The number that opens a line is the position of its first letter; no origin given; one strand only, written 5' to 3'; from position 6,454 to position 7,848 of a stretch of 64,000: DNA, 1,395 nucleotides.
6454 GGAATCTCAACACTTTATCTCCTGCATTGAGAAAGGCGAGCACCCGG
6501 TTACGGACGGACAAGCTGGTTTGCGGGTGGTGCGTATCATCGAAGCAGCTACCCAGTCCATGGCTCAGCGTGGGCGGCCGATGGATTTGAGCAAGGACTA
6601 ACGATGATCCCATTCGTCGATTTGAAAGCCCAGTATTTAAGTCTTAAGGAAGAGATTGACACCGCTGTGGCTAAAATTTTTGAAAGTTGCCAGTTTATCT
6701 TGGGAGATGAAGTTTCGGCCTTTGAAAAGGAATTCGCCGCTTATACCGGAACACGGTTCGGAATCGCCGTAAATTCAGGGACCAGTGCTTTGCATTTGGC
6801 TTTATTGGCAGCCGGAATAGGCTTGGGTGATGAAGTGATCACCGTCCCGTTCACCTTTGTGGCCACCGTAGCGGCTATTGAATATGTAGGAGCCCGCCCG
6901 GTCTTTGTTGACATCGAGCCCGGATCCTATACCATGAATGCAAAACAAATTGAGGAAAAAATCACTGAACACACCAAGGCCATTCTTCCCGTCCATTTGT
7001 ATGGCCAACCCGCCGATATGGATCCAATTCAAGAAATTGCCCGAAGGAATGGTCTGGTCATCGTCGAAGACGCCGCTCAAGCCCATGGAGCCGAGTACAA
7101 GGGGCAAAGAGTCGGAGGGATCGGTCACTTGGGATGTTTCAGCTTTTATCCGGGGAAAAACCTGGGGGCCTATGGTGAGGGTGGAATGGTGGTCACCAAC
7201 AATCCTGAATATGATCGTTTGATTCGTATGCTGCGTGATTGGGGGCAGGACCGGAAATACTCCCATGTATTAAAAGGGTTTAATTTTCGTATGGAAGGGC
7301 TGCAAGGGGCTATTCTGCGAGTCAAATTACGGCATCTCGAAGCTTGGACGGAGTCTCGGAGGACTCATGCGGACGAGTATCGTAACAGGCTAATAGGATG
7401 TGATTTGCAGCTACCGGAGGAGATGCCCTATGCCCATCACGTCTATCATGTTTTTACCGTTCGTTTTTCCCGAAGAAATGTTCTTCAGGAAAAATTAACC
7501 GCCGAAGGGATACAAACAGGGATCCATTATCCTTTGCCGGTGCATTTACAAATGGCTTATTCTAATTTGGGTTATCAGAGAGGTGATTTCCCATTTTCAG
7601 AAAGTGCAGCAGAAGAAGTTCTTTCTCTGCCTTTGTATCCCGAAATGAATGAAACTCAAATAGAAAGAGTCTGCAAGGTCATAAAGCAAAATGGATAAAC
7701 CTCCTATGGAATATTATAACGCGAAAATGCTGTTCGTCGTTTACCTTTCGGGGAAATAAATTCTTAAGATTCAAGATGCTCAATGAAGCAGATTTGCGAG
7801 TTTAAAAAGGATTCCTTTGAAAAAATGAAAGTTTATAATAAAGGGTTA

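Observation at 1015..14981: Arn/Gtr-like lipid-carrier aminosugar modification cluster with three GT-C membrane transferases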

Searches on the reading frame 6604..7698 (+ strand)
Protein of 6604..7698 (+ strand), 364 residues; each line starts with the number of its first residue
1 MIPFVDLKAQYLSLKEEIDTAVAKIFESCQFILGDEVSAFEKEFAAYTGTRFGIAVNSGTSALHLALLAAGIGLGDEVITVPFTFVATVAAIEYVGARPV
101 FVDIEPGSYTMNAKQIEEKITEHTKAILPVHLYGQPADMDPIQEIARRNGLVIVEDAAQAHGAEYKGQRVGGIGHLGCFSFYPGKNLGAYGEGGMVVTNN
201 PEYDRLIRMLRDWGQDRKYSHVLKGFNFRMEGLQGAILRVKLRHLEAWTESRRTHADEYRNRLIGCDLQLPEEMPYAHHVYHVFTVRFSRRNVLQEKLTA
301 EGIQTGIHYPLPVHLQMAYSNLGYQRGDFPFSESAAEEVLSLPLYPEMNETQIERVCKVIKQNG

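Call 3: search_protein_families(library=pfam, proteins=[window:6604-7698:+], max_evalue=0.01)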
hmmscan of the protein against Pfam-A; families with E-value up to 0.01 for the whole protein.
window:6604-7698:+ (364 aa): 4 families
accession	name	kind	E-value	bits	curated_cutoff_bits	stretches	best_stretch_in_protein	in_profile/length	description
PF01041.23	DegT_DnrJ_EryC1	-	1.9e-124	416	19.8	1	14-360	3-359/360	DegT/DnrJ/EryC1/StrS aminotransferase family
PF01053.26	Cys_Met_Meta_PP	-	4.8e-06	25.8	27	1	38-160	55-177/381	Cys/Met metabolism PLP-dependent enzyme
PF00266.25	Aminotran_5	-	0.003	17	21.5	1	56-162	67-181/371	Aminotransferase class-V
PF01212.27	Beta_elim_lyase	-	0.0032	17.3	27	1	36-159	33-171/288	Beta-eliminating lyase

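Call 5: search_protein_families(library=ncbifam, proteins=[window:6604-7698:+], max_evalue=0.01)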
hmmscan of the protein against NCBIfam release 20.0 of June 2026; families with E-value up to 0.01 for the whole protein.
window:6604-7698:+ (364 aa): 28 families (the best 25 are shown)
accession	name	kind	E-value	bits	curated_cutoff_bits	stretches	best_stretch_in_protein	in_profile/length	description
TIGR03588.1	PseC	equivalog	2.4e-83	280.2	423.5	1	20-361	15-377/380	UDP-4-amino-4,6-dideoxy-N-acetyl-beta-L-altrosamine transaminase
NF008658.2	PRK11658.1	equivalog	1.2e-70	238.1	631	1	16-362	14-375/379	UDP-4-amino-4-deoxy-L-arabinose aminotransferase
NF008687.0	PRK11706.1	equivalog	7.5e-69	232.3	375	1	42-362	38-372/375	dTDP-4-amino-4,6-dideoxygalactose transaminase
TIGR04181.1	NHT_00031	hypoth_equivalog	5.3e-67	226.2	420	1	33-343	28-357/359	LegC family aminotransferase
NF011936.0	PRK15407.1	equivalog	2e-55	188.2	423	2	30-216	60-253/440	lipopolysaccharide biosynthesis protein RfbH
TIGR02379.1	ECA_wecE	subfamily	1.6e-54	185.1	434.85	1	44-362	40-373/376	dTDP-4-amino-4,6-dideoxy-D-glucose transaminase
TIGR04427.1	PLP_DesI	equivalog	6.3e-52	177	650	1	36-361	53-380/390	dTDP-4-dehydro-6-deoxyglucose aminotransferase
NF006488.0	PRK08912.1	equivalog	3.3e-08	32.9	498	1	54-161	90-191/387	aminotransferase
NF004770.0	PRK06108.1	subfamily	1.8e-07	30.3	422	1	54-156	100-209/396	pyridoxal phosphate-dependent aminotransferase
NF006569.0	PRK09082.1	subfamily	2.2e-07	30.3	420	1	50-158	90-204/386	methionine aminotransferase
NF005816.0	PRK07682.1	equivalog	2.8e-07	29.5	620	1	41-155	80-201/390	aminotransferase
NF041364.1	GntC_guanitoxin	equivalog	1.1e-06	27.8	415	1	54-157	63-174/356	guanitoxin biosynthesis PLP-dependent (S)-gamma-hydroxy-L-arginine cyclodehydratase GntC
NF005817.0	PRK07683.1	equivalog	2.3e-06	26.6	575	1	56-128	95-166/387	aminotransferase A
NF041091.1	asp_aminotase_Arch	equivalog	3.6e-06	26.1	550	1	54-128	91-165/376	aspartate aminotransferase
NF004621.0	PRK05957.1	equivalog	1.3e-05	24.1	498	1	54-130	92-167/389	pyridoxal phosphate-dependent aminotransferase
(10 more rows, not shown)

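Call 51: search_solved_structures(query=window:6604-7698:+, max_evalue=1e-45)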
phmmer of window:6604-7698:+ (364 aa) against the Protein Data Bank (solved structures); distinct sequences matched with E-value up to 1e-45: 30.
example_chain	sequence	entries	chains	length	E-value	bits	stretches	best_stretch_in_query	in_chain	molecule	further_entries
7b0d_A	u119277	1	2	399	9.3e-129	432.8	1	1-360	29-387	Glutamine--scyllo-inositol transaminase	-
2oga_A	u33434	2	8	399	2.5e-105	355.8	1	2-361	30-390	Transaminase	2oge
3frk_A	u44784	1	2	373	1.4e-103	350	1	2-358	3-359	QdtB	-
7n63_A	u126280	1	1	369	2.1e-90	306.7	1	1-360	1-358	Putative aminotransferase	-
3nyu_A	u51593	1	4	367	8.4e-84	285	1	1-360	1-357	Aminotransferase WbpE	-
3nu7_A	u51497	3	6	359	8.7e-84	284.9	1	1-360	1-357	Aminotransferase WbpE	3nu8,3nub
3nys_A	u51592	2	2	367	5.8e-83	282.2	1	1-360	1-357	Aminotransferase WbpE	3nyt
8e77_A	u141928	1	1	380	1.1e-81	278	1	1-358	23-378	DegT/DnrJ/EryC1/StrS aminotransferase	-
8e75_A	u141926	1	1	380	1.1e-81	278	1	1-358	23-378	DegT/DnrJ/EryC1/StrS aminotransferase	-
5u1z_A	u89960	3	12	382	1.7e-76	261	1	13-360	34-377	Putative aminotransferase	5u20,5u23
5u21_A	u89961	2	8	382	1.1e-75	258.2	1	13-360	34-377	Putative aminotransferase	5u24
4qgr_A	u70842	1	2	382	1.9e-71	244.3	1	3-361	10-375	DegT/DnrJ/EryC1/StrS aminotransferase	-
3uwc_A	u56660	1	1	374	3e-71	243.7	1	2-361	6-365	Nucleotide-sugar aminotransferase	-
3bn1_A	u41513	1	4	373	1.4e-66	228.3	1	34-361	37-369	Perosamine synthetase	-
3dr7_A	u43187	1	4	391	1.7e-66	228.1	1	34-361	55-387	Putative perosamine synthetase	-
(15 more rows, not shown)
